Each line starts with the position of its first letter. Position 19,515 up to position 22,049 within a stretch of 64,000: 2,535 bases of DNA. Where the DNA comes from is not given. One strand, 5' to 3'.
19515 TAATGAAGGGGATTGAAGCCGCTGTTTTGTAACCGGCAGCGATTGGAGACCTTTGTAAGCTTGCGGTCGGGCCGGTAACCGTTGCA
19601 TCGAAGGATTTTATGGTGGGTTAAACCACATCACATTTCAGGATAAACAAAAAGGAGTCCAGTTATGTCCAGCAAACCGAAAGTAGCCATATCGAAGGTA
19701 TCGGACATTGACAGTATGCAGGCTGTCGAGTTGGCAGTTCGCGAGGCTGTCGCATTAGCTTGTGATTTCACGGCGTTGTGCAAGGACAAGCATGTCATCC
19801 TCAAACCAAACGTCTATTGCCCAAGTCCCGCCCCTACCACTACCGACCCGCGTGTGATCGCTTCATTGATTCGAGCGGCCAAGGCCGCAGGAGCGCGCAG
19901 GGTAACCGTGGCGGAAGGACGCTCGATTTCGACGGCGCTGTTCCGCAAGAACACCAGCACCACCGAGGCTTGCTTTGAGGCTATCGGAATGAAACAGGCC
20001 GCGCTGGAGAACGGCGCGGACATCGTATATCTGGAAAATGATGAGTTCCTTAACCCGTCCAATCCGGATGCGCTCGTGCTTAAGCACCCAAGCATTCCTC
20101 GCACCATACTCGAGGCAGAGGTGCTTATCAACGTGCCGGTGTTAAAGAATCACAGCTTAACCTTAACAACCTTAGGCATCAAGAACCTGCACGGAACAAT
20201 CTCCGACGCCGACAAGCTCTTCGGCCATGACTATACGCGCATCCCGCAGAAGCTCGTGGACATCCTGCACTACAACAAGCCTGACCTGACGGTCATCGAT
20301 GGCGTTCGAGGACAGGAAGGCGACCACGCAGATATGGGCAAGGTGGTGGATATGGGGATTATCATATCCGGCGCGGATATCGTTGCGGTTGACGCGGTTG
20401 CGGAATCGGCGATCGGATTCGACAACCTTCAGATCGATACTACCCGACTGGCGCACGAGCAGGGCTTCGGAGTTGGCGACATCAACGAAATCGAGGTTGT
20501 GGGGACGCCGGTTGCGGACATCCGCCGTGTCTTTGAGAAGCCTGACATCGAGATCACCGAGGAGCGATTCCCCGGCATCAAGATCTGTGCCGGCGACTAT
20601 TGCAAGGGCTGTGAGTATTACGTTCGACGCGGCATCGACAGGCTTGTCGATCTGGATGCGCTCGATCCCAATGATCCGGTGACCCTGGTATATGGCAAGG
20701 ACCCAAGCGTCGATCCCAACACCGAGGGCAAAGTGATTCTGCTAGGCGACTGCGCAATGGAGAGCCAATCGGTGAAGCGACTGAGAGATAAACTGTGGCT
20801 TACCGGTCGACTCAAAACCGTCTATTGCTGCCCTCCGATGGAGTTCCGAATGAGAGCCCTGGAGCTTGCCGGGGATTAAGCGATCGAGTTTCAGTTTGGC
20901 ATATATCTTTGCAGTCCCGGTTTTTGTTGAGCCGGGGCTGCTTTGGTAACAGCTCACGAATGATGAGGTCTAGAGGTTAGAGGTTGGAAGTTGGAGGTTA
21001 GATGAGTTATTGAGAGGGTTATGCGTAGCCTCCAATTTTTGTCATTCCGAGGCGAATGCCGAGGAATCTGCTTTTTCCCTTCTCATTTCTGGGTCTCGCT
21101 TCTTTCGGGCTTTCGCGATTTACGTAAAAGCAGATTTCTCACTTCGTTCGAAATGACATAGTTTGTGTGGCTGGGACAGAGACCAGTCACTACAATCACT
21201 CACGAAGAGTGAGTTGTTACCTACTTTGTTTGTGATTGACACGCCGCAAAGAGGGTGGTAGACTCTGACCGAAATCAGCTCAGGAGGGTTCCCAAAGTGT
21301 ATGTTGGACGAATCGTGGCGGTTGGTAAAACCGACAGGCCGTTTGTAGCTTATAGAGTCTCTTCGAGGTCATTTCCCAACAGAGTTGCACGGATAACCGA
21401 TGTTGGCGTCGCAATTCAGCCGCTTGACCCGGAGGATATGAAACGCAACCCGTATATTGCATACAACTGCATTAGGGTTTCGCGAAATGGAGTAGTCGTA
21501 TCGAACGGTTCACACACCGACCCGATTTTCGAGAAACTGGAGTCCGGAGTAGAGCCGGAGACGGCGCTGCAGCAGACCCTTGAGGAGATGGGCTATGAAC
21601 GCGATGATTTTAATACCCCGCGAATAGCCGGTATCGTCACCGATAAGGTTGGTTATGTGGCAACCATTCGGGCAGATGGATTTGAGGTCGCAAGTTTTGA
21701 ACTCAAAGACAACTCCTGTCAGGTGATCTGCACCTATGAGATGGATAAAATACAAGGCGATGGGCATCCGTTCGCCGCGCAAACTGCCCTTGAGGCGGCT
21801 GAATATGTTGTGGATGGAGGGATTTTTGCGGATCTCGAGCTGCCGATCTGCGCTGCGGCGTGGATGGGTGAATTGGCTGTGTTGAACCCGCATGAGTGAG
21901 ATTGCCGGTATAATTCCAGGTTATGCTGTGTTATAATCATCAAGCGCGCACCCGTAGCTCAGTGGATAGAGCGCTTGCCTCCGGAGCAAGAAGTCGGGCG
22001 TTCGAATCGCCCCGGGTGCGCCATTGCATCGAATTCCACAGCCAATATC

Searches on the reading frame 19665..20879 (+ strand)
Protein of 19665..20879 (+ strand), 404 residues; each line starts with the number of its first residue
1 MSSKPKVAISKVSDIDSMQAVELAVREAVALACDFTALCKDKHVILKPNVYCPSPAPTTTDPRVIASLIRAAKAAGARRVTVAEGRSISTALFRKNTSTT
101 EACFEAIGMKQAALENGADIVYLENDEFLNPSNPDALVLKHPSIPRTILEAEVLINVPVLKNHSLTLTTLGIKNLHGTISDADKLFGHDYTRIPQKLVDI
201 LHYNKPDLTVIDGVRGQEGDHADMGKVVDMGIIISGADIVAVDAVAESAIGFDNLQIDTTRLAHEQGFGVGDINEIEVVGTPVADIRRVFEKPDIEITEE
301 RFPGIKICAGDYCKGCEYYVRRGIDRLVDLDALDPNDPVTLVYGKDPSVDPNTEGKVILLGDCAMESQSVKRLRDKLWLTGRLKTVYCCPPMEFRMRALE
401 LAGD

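Call 11: find_encoding_contigs(protein=window:19665-20879:+, flank=3000, max_places=4)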
Protein window:19665-20879:+ (404 aa): no gene with exactly this product is on record in the collection.

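Call 17: search_protein_families(library=ncbifam, proteins=[window:19665-20879:+])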
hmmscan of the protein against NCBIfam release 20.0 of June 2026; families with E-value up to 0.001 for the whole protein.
window:19665-20879:+ (404 aa): 1 family
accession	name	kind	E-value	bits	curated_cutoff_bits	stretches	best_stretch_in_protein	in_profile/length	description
NF052623.1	Npun_F2552_fam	equivalog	1.1e-18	67.7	500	1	37-286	32-274/314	Npun_F2552 family protein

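Call 53: find_homologous_proteins(query=window:19665-20879:+, max_evalue=1e-120)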
Query window:19665-20879:+ (404 aa): 192 proteins with E <= 1e-120 among 8000 candidates; the best 120 are listed.
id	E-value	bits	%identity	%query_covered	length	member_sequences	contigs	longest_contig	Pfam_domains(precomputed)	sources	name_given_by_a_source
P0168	2.4e-266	901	99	100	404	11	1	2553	PF04015.18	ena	-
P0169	1.8e-235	800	87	100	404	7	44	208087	PF04015.18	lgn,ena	-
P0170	2.9e-225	766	83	100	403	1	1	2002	PF04015.18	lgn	-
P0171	2.3e-222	757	81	100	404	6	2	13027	PF04015.18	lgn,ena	-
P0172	5.6e-213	726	78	100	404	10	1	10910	PF04015.18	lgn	-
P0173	6.6e-210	716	77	100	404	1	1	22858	PF04015.18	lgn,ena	-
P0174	2.4e-209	714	76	100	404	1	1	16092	PF04015.18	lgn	-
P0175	2.8e-209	713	77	100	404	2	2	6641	PF04015.18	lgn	-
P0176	1.0e-208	712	76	100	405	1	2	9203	PF04015.18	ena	-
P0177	8.0e-208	709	76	100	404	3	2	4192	PF04015.18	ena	-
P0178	1.0e-207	708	77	99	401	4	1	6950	PF04015.18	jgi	-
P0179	2.8e-207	707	77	100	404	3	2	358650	PF04015.18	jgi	-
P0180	6.0e-207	706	77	100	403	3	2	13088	PF04015.18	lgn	-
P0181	8.1e-207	705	76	99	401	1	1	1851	PF04015.18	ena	-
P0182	1.1e-206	705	77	99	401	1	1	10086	PF04015.18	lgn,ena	-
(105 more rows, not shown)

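Call 54: find_encoding_contigs(protein=P0168, flank=3000, max_places=8)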
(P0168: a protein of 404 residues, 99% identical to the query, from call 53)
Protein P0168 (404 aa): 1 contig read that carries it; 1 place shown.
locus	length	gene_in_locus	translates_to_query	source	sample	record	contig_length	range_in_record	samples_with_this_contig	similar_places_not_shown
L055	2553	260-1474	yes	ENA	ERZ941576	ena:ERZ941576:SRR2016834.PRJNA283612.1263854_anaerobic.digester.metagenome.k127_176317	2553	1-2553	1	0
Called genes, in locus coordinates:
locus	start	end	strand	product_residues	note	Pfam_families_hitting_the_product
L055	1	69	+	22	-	?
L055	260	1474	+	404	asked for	PF04015:DUF362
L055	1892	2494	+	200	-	PF07826:IMP_cyclohyd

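Call 55: find_encoding_contigs(protein=P0169, flank=3000, max_places=4)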
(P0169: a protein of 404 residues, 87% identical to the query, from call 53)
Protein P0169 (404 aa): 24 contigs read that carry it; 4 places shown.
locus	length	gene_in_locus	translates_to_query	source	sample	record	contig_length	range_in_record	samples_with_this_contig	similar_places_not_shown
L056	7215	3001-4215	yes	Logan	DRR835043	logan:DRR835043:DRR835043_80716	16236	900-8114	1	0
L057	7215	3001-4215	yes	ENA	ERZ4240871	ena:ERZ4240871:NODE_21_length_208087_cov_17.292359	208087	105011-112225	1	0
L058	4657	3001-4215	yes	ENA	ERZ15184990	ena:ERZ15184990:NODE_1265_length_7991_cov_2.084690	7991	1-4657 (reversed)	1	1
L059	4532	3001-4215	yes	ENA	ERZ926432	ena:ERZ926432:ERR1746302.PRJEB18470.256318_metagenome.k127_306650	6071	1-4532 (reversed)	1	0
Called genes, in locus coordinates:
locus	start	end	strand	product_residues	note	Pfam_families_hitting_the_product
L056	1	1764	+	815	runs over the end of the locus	PF06165:GH94_b-supersand, PF17167:Glyco_hydro_94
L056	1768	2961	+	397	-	PF01321:Creatinase_N, PF00557:Peptidase_M24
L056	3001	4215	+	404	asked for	PF04015:DUF362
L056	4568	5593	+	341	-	-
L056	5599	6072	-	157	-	PF13673:Acetyltransf_10 (weak), PF00583:Acetyltransf_1, PF13508:Acetyltransf_7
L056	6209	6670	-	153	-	PF16798:DUF5069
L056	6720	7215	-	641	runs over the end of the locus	PF22666:Glyco_hydro_2_N2, PF00703:Glyco_hydro_2 (weak), PF02836:Glyco_hydro_2_C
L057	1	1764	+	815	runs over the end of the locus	PF06165:GH94_b-supersand, PF17167:Glyco_hydro_94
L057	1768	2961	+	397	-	PF01321:Creatinase_N, PF00557:Peptidase_M24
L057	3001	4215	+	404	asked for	PF04015:DUF362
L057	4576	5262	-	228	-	PF05598:DUF772, PF13751:DDE_Tnp_1_6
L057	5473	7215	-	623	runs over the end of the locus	PF00111:Fer2 (weak), PF17650:RACo_linker, PF17651:Raco_middle, PF14574:RACo_C_ter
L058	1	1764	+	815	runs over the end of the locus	PF06165:GH94_b-supersand, PF17167:Glyco_hydro_94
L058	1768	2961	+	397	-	PF01321:Creatinase_N, PF00557:Peptidase_M24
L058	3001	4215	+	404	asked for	PF04015:DUF362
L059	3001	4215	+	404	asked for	PF04015:DUF362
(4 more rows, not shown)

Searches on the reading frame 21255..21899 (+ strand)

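Call 17: search_protein_families(library=ncbifam, proteins=[window:21255-21899:+])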
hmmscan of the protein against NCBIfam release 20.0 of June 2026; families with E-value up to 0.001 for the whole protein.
window:21255-21899:+ (214 aa): 2 families
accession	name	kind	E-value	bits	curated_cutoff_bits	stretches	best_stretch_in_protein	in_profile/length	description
NF003167.0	PRK04151.1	equivalog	5.9e-62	208.7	150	1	15-204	1-186/199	IMP cyclohydrolase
TIGR01922.1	purO_arch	equivalog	1.7e-56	191.1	158.35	1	15-202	1-186/199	IMP cyclohydrolase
